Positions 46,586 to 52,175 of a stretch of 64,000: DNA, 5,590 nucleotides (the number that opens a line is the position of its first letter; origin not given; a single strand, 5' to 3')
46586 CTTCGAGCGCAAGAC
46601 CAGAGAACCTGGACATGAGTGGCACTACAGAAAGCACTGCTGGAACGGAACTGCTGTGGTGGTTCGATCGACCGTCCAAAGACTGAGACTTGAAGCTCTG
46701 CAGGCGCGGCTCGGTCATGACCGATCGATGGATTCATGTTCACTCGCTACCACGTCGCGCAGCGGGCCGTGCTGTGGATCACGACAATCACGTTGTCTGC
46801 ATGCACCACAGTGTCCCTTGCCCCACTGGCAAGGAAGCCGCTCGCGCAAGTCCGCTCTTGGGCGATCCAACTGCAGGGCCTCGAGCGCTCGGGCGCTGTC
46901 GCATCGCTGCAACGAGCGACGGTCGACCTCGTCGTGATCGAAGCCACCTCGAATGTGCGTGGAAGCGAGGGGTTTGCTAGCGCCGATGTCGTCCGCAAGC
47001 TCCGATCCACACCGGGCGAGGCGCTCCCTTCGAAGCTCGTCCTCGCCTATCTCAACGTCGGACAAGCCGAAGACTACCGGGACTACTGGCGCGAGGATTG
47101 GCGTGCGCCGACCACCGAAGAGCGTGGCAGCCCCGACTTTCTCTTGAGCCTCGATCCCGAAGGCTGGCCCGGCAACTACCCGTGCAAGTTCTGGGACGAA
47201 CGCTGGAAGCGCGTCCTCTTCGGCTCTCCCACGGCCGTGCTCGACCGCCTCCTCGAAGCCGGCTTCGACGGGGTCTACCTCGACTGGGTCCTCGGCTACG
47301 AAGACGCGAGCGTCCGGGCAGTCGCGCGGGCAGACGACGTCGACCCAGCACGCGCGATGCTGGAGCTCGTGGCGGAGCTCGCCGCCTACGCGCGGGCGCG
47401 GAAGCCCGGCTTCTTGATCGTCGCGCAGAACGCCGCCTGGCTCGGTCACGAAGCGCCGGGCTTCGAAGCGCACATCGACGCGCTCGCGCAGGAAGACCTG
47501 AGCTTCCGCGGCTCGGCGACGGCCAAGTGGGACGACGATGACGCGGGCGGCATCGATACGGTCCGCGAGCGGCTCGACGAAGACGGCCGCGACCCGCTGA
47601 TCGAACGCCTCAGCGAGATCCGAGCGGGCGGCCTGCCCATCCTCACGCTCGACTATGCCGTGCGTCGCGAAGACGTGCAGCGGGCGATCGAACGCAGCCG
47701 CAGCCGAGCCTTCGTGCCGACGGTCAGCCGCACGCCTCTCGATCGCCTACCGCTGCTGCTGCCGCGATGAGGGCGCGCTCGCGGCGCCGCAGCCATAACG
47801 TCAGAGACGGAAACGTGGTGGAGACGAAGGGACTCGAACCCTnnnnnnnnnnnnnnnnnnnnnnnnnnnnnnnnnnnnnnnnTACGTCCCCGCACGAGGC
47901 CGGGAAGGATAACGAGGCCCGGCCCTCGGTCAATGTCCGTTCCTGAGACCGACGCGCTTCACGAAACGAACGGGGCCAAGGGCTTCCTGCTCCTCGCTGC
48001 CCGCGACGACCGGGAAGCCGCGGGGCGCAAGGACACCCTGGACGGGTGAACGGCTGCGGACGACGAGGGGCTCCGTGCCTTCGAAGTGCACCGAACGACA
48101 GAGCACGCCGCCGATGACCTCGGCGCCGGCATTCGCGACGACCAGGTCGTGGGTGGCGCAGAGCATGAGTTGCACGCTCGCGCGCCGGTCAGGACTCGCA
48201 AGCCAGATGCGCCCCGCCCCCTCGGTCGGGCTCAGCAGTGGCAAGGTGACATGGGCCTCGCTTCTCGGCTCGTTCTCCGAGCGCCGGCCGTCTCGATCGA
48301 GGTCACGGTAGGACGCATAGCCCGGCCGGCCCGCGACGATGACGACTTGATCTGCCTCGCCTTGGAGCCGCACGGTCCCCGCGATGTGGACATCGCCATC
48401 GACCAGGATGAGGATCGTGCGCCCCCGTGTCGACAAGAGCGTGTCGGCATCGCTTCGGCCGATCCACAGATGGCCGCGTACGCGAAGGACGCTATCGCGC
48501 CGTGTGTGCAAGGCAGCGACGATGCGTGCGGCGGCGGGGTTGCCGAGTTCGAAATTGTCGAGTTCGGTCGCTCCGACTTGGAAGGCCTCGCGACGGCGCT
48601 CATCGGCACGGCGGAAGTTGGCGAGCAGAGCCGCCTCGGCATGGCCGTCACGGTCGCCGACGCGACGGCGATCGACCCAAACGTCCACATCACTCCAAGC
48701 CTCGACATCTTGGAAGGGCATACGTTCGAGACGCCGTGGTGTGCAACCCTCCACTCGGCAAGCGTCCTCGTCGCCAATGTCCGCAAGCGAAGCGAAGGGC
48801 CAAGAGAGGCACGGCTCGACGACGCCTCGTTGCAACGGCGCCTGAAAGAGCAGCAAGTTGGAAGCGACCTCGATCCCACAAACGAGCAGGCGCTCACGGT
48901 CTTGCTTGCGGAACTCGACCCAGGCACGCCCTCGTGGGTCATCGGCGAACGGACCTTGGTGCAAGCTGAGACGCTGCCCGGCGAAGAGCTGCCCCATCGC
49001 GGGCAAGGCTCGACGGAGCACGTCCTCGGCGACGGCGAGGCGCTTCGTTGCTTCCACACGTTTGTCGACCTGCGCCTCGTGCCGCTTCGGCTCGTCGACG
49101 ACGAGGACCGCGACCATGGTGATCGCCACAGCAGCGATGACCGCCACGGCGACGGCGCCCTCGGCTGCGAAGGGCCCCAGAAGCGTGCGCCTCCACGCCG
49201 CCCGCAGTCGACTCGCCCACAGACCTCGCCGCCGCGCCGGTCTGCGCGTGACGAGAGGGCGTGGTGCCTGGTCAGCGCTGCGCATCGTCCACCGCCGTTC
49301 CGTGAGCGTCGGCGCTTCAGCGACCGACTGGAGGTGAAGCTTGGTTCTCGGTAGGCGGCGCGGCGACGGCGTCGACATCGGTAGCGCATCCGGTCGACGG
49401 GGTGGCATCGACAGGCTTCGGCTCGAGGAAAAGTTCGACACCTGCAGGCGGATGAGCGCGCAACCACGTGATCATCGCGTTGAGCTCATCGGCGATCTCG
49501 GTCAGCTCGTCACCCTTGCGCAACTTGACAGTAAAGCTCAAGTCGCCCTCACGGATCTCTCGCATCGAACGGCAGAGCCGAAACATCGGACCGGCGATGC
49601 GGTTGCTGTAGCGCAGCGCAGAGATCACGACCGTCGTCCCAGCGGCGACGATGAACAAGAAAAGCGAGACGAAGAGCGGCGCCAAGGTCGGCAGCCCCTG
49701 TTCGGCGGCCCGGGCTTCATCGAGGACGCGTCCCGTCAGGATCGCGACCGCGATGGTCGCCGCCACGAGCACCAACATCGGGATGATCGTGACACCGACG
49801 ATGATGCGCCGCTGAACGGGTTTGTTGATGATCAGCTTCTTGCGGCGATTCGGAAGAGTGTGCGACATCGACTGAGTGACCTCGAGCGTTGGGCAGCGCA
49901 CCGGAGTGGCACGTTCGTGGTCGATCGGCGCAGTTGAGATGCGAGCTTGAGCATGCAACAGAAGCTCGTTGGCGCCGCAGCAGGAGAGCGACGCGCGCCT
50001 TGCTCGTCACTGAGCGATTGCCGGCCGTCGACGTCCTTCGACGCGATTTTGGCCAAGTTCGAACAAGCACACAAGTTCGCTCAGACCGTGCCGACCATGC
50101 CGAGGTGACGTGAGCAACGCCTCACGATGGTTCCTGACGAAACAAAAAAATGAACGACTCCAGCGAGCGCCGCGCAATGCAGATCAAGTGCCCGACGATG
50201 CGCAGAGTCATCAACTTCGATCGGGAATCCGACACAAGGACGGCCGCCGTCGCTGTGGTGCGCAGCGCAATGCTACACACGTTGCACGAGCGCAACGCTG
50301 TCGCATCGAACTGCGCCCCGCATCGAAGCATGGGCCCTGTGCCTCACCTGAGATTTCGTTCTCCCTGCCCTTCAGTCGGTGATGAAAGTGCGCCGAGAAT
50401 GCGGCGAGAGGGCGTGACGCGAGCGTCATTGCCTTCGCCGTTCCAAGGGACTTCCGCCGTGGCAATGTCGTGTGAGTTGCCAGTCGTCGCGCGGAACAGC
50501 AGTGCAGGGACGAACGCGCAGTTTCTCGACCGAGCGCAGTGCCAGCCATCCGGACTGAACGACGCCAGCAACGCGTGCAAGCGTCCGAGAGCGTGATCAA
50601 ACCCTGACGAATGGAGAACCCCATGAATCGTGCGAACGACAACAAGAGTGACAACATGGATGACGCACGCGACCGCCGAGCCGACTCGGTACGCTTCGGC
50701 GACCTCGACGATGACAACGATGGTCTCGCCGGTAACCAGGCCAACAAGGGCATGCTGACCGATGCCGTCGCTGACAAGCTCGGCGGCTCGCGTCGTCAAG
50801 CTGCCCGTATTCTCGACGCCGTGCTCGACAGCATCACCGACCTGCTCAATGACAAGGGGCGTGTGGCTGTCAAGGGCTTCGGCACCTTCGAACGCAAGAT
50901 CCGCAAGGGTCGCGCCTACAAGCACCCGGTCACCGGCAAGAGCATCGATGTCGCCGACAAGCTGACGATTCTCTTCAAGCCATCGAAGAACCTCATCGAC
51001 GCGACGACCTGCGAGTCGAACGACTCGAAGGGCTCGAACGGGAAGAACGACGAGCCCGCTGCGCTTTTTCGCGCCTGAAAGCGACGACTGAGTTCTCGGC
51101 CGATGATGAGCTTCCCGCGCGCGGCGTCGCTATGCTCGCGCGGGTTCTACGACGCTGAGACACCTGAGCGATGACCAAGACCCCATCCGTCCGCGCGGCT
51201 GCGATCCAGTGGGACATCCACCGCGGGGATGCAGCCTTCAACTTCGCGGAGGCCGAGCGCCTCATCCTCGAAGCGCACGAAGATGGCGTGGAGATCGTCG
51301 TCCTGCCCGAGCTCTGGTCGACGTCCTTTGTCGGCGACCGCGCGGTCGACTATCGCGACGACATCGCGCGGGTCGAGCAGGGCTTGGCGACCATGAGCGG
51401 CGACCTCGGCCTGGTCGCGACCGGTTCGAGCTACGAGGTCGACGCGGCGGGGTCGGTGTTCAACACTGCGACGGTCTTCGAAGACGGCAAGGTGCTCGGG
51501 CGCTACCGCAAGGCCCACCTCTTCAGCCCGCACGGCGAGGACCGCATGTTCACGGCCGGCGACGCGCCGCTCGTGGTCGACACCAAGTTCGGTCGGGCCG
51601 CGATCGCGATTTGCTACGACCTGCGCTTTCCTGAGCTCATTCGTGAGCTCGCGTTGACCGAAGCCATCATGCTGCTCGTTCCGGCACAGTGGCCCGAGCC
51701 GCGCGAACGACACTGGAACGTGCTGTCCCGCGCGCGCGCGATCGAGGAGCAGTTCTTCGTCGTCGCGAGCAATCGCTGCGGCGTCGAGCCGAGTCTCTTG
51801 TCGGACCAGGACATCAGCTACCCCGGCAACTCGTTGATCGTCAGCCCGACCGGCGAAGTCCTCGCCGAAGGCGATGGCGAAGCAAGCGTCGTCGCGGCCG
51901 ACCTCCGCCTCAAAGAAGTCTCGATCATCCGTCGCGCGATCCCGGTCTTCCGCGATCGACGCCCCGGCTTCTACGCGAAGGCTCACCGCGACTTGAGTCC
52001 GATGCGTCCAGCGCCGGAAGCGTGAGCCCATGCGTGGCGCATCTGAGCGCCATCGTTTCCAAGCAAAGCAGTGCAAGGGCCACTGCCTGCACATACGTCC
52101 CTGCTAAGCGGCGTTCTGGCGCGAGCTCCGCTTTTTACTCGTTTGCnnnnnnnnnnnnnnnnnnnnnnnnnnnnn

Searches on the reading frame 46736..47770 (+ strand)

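Call 35: search_protein_families(library=pfam, proteins=[window:46736-47770:+], max_evalue=0.0001)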
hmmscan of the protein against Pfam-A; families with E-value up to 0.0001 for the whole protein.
window:46736-47770:+ (344 aa): 1 family
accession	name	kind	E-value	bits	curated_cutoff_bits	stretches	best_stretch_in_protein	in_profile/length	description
PF03537.19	Glyco_hydro_114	-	8e-20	71.5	27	1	41-335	1-227/231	Glycoside-hydrolase family GH114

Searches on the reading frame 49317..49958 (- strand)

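Call 35: search_protein_families(library=pfam, proteins=[window:49317-49958:-], max_evalue=0.0001)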
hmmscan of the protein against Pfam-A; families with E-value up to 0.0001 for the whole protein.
window:49317-49958:- (213 aa): 1 family
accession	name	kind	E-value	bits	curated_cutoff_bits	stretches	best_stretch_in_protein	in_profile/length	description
PF00672.30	HAMP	-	1.2e-06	29.2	25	1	117-164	2-49/53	HAMP domain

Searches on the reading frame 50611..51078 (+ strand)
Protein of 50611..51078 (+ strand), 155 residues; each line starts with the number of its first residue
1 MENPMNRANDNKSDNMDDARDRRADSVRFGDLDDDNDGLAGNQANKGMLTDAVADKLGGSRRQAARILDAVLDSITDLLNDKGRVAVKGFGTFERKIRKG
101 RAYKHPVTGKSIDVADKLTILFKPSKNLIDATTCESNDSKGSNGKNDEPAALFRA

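Call 3: search_protein_families(library=pfam, proteins=[window:50611-51078:+], max_evalue=0.01)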
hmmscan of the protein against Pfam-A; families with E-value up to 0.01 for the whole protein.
window:50611-51078:+ (155 aa): 3 families
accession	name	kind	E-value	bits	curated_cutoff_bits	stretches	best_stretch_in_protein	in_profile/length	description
PF00216.26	Bac_DNA_binding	-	1.6e-21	76.8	22.4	1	45-131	2-88/90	Bacterial DNA-binding protein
PF18291.6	HU-HIG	-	0.001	19.5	26.2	1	49-131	37-117/125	HU domain fused to wHTH, Ig, or Glycine-rich motif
PF18175.6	HU-CCDC81_bac_2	-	0.0041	17.4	35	1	47-97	1-51/70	CCDC81-like prokaryotic HU domain 2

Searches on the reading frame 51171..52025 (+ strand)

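Call 3: search_protein_families(library=pfam, proteins=[window:51171-52025:+], max_evalue=0.01)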
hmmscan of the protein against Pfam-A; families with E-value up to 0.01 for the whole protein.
window:51171-52025:+ (284 aa): 1 family
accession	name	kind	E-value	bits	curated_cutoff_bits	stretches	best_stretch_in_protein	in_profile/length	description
PF00795.27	CN_hydrolase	-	1.6e-44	152.6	23.2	1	8-251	1-252/256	Carbon-nitrogen hydrolase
